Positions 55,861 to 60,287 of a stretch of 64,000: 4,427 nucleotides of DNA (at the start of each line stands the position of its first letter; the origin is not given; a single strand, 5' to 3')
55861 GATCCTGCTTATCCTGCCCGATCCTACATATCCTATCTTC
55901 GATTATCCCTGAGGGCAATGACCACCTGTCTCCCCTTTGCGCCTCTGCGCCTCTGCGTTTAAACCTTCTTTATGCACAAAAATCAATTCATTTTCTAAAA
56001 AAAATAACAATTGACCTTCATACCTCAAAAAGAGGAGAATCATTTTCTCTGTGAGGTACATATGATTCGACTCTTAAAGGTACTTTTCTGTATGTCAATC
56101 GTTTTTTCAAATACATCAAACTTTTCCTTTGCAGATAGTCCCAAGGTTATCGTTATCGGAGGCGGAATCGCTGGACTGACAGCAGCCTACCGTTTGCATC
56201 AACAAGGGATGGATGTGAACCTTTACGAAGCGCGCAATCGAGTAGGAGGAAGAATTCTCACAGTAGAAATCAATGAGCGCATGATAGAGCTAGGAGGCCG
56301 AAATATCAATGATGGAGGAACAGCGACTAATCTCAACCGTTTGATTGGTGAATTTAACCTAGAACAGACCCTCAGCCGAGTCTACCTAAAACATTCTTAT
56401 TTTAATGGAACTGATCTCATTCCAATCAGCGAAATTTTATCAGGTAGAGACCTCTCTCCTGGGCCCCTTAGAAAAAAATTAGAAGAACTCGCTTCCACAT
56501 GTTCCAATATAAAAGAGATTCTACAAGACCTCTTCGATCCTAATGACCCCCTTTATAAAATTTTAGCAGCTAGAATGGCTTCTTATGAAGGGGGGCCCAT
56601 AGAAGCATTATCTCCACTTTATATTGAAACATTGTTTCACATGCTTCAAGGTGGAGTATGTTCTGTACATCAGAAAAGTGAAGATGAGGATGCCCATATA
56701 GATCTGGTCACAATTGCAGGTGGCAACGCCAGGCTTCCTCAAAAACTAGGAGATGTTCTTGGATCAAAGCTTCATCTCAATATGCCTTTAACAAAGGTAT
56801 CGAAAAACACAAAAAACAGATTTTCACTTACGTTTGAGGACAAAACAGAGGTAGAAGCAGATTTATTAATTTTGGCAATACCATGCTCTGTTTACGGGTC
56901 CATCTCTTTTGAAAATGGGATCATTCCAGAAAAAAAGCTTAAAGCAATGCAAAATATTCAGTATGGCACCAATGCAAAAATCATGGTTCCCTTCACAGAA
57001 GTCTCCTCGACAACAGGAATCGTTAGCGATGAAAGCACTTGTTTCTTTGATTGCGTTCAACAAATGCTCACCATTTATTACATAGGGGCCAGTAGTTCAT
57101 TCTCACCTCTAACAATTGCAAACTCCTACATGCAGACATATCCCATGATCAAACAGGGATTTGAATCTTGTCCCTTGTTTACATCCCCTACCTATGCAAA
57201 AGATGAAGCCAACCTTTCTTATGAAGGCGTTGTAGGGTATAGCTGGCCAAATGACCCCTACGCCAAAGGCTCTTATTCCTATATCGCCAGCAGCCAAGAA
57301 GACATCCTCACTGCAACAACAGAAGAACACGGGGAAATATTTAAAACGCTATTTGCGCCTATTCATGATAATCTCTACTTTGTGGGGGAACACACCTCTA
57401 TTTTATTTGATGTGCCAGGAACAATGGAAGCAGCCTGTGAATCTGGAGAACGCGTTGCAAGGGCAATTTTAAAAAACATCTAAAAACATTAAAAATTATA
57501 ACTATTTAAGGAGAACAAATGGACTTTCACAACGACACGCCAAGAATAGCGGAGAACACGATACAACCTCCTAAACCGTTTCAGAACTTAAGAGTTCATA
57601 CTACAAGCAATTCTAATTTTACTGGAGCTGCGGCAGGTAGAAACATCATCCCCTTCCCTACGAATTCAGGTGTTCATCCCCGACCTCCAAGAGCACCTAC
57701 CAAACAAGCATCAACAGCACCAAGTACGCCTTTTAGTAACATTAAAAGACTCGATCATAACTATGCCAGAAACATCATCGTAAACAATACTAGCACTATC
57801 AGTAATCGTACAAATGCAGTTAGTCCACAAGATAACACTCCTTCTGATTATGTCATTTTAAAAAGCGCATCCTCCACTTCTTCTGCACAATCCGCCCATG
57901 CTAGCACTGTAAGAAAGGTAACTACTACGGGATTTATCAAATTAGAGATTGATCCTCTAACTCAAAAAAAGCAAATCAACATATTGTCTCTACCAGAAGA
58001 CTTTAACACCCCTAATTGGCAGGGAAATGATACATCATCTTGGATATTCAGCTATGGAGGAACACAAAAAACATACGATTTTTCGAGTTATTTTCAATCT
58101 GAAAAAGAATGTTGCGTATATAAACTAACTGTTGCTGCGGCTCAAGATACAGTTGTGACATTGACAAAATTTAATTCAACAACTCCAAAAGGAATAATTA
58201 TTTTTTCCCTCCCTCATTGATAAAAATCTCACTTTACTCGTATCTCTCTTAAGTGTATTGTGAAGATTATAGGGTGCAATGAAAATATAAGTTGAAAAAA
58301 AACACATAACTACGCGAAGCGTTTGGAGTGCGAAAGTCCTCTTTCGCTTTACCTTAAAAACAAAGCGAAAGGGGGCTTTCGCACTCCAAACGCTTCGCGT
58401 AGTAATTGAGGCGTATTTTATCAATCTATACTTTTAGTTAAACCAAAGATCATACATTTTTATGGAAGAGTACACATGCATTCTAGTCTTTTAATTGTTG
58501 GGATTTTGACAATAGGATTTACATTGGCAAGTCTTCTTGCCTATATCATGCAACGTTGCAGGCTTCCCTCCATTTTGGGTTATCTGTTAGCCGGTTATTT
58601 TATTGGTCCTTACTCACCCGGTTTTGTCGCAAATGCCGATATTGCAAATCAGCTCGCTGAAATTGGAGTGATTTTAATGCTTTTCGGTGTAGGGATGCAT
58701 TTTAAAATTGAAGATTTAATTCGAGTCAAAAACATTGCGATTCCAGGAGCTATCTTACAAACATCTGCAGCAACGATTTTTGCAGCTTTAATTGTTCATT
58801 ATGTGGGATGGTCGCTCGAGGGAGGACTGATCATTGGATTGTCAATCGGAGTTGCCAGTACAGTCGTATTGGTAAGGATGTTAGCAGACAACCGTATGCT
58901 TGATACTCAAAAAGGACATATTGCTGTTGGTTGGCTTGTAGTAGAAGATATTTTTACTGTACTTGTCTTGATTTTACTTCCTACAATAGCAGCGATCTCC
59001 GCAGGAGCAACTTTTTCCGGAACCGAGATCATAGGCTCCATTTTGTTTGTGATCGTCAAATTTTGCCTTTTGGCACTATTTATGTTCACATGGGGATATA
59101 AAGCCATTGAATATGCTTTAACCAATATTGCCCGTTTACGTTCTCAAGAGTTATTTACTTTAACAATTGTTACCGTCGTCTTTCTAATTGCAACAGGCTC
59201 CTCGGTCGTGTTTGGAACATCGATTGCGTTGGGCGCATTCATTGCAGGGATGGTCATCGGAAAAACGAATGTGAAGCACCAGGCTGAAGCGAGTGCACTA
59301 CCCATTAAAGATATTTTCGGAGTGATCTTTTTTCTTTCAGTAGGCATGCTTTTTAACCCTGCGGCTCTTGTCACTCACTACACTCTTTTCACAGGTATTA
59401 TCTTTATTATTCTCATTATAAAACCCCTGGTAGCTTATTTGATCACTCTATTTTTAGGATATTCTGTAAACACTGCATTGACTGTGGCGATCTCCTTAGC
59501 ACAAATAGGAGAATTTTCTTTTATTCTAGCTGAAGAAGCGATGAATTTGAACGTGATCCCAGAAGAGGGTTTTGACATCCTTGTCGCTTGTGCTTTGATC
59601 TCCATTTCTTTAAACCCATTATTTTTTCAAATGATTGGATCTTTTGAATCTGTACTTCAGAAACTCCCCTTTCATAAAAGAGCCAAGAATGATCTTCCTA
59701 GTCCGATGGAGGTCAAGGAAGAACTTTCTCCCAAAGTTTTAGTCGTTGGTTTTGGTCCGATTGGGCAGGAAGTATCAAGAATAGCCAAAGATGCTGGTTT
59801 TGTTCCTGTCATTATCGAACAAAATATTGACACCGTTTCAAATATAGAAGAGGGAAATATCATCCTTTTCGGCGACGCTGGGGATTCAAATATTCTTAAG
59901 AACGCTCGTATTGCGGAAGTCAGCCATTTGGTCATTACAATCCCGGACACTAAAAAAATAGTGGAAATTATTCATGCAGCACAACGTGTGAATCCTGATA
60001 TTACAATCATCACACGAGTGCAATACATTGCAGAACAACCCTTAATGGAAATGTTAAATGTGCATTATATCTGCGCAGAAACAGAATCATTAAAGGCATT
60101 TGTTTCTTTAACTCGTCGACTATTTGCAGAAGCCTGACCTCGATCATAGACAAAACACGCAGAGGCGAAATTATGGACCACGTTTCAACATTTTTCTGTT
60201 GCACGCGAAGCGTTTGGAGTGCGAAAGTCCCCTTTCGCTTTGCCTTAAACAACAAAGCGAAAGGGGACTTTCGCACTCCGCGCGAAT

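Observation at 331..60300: At least six unrelated families of long GC-rich palindromes occupy gene boundaries; every open convergent junction carries one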

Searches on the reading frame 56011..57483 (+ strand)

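Call 23: search_protein_families(library=pfam, proteins=[window:56011-57483:+])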
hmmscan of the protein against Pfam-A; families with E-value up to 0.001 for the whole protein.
window:56011-57483:+ (490 aa): 11 families
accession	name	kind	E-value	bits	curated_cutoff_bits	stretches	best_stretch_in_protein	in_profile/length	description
PF01593.30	Amino_oxidase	-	5.6e-46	158.2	19.8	1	53-487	1-443/443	Flavin containing amine oxidoreductase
PF13450.12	NAD_binding_8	-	2.3e-16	60.3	21.9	1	48-114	1-67/68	NAD(P)-binding Rossmann-like domain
PF03486.20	HI0933_like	-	5.8e-09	36.2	50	1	45-83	2-40/244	HI0933-like protein Rossmann domain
PF07992.20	Pyr_redox_2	-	1.8e-08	34.6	26.1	1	45-83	2-41/291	Pyridine nucleotide-disulphide oxidoreductase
PF01266.30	DAO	-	6.6e-08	32.9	27.9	1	45-79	1-35/353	FAD dependent oxidoreductase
PF00890.30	FAD_binding_2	-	1.1e-06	28.6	20.4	1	46-80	2-36/414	FAD binding domain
PF12831.13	FAD_oxidored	-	1.1e-05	25.4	27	1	46-81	2-37/416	FAD dependent oxidoreductase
PF01134.28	GIDA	-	3.3e-05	23.5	22.1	1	45-73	1-29/391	Glucose inhibited division protein A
PF01946.23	Thi4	-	0.00035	20.3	26.2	1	45-81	19-56/235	Thi4 family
PF00070.33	Pyr_redox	-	0.00074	20.4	22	0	45-91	1-46/82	Pyridine nucleotide-disulphide oxidoreductase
PF01262.27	AlaDh_PNT_C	-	0.00085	19.2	23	0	44-78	29-63/214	Alanine dehydrogenase/PNT, C-terminal domain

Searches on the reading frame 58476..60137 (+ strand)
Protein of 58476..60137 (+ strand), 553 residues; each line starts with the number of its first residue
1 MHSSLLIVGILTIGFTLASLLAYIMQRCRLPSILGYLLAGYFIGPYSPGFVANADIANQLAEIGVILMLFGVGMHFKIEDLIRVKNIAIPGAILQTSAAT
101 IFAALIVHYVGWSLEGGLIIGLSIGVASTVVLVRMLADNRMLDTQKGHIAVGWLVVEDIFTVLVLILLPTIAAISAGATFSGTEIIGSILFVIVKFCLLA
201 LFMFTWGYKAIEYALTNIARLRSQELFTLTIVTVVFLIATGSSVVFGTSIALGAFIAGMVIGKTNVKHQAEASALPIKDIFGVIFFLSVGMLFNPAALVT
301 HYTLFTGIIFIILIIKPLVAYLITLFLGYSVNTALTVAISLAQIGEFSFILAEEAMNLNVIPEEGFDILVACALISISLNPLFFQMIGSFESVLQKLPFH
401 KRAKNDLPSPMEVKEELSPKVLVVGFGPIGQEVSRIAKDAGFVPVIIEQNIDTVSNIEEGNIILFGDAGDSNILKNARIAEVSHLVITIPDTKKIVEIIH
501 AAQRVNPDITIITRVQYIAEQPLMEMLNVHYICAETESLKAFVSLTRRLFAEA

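Call 67: search_protein_families(library=ncbifam, proteins=[window:58476-60137:+], max_evalue=0.01)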
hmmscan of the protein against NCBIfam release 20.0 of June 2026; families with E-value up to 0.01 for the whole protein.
window:58476-60137:+ (553 aa): 9 families
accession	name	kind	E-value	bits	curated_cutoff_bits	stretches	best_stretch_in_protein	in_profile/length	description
NF007950.1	PRK10669.1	equivalog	2.8e-121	406.1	700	1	2-522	2-522/547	YbaL family putative K(+) efflux transporter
NF002924.0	PRK03562.1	equivalog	4e-63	213.8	752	1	13-523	12-508/623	glutathione-regulated potassium-efflux system protein KefC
NF002973.0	PRK03659.1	equivalog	3.1e-56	191.2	804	1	16-520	15-503/602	glutathione-regulated potassium-efflux system protein KefB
TIGR00932.1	2a37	subfamily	6.9e-56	189.8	238.3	1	17-294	3-275/275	monovalent cation:proton antiporter-2 (CPA2) family protein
NF045626.1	FeTrans_MagA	equivalog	8.1e-46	156.7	700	1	18-386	18-376/386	iron transporter MagA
NF007034.0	PRK09496.2-1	subfamily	1.2e-06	27.7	344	1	416-517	225-331/445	Trk system potassium transporter TrkA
NF007041.0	PRK09496.3-4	equivalog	0.00015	20.7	386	1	416-529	225-340/450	Trk system potassium transporter TrkA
NF007039.0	PRK09496.3-2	equivalog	0.00018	20.5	293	1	417-529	227-341/446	Trk system potassium transporter TrkA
NF007043.0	PRK09496.3-6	equivalog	0.00018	20.4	384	1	416-526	229-341/445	Trk system potassium transporter TrkA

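Call 74: find_encoding_contigs(protein=window:58476-60137:+, flank=10000, max_places=4)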
Protein window:58476-60137:+ (553 aa): 1 contig read that carries it; 1 place shown.
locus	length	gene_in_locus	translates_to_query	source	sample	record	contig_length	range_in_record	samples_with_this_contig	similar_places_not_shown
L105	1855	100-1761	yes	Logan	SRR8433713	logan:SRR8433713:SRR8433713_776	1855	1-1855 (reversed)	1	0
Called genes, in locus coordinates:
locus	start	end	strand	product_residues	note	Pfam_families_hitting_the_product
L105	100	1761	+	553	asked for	PF00999:Na_H_Exchanger, PF02254:TrkA_N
